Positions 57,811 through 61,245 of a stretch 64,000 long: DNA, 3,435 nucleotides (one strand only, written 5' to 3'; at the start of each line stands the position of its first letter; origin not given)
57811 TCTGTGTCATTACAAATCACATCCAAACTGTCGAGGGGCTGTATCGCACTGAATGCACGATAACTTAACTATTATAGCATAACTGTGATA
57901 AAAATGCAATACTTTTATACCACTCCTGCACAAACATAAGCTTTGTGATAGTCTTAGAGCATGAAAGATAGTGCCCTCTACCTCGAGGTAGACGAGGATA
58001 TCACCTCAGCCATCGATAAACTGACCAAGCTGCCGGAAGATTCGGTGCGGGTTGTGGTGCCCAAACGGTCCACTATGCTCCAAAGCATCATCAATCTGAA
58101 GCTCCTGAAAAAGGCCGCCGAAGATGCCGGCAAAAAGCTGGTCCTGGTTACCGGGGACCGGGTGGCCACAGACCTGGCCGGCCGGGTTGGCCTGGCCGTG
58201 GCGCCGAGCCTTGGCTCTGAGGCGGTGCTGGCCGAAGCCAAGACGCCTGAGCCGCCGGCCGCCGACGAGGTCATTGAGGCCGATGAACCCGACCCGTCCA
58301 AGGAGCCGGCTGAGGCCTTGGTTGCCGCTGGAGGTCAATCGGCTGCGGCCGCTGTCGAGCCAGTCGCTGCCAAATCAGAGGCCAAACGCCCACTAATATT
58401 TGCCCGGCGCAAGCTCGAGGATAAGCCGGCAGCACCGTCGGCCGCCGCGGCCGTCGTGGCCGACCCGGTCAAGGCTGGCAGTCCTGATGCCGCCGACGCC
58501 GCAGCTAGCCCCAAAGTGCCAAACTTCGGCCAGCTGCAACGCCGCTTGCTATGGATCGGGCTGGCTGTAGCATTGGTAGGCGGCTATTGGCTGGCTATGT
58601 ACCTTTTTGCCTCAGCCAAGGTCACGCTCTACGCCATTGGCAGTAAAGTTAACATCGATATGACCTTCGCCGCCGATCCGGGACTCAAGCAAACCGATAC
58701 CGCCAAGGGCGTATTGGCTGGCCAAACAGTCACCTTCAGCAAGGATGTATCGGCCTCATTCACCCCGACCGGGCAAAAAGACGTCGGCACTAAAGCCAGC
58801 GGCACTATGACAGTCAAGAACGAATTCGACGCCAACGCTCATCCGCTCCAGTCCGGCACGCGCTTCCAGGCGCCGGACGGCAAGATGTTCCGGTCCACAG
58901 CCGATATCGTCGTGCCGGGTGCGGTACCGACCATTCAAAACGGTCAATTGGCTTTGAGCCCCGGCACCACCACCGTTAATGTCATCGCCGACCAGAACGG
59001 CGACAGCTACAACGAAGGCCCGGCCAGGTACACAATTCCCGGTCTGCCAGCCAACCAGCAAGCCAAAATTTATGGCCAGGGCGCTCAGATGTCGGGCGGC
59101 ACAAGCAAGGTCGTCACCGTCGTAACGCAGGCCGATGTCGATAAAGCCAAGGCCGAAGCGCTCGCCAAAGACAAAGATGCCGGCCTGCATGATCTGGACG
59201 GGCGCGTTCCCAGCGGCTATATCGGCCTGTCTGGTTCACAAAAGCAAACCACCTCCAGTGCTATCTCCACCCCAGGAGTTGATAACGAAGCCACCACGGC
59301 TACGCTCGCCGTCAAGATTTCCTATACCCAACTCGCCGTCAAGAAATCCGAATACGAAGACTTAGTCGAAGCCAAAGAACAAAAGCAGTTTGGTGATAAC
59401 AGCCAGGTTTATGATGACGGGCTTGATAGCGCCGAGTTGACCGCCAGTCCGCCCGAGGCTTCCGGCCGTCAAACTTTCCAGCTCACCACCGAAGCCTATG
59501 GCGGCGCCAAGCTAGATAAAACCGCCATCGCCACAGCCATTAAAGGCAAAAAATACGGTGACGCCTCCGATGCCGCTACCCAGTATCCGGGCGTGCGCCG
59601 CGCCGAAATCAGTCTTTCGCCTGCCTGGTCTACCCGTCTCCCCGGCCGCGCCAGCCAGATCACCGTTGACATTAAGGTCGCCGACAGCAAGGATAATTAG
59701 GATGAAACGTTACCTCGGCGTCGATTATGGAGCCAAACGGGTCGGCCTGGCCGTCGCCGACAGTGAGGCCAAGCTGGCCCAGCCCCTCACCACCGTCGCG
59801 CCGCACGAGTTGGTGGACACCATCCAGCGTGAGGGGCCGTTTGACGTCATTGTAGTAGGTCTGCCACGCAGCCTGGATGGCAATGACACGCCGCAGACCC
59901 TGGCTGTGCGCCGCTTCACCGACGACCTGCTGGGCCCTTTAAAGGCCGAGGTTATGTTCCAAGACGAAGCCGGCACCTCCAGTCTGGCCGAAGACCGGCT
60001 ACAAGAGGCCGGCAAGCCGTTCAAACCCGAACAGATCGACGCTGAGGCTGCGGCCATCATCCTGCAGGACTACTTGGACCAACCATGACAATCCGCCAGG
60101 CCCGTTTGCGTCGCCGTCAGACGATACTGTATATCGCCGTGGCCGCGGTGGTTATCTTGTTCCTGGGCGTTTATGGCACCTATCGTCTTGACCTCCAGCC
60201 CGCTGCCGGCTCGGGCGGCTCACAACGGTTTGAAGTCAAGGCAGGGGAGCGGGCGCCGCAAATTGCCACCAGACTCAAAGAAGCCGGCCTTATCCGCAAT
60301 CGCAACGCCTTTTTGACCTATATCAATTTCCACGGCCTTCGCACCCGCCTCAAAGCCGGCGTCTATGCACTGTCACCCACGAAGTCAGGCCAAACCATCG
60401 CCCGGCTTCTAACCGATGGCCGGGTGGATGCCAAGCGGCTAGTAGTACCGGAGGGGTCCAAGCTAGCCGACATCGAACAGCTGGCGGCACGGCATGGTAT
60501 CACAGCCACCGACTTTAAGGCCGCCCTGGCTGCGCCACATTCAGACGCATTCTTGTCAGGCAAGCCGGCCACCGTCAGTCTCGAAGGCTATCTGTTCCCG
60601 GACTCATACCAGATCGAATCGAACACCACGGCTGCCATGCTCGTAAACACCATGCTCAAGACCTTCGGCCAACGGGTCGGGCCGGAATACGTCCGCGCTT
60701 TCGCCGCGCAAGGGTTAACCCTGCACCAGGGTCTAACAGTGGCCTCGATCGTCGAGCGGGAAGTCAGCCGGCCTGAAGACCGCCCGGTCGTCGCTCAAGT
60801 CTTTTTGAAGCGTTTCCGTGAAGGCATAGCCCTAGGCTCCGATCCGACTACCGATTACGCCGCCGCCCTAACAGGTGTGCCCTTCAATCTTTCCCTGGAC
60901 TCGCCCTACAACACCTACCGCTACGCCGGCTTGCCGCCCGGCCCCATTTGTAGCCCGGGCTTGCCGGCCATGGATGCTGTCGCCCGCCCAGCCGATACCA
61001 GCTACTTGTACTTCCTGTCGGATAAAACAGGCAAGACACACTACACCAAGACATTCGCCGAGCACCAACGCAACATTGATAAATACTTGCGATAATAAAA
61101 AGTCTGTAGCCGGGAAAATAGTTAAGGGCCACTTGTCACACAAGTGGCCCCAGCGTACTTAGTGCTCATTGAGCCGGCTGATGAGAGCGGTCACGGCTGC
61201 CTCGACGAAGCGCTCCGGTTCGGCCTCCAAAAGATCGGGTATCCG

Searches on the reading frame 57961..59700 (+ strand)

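Call 10: search_protein_families(library=pfam, proteins=[window:57961-59700:+], max_evalue=0.01)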
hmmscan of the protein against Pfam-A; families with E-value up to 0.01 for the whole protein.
window:57961-59700:+ (579 aa): 1 family
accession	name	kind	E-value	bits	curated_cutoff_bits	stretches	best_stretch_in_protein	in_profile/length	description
PF21110.3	GlxA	-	9e-15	55.7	27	1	278-376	1-104/105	GlxA beta barrel domain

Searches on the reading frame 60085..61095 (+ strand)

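Call 52: search_protein_families(library=pfam, proteins=[window:60085-61095:+], max_evalue=0.01)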
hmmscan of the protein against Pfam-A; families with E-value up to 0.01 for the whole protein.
window:60085-61095:+ (336 aa): 1 family
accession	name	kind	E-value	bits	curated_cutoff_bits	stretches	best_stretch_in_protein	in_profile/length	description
PF02618.21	YceG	-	2.6e-76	257.1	32.4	1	49-333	1-275/275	YceG-like family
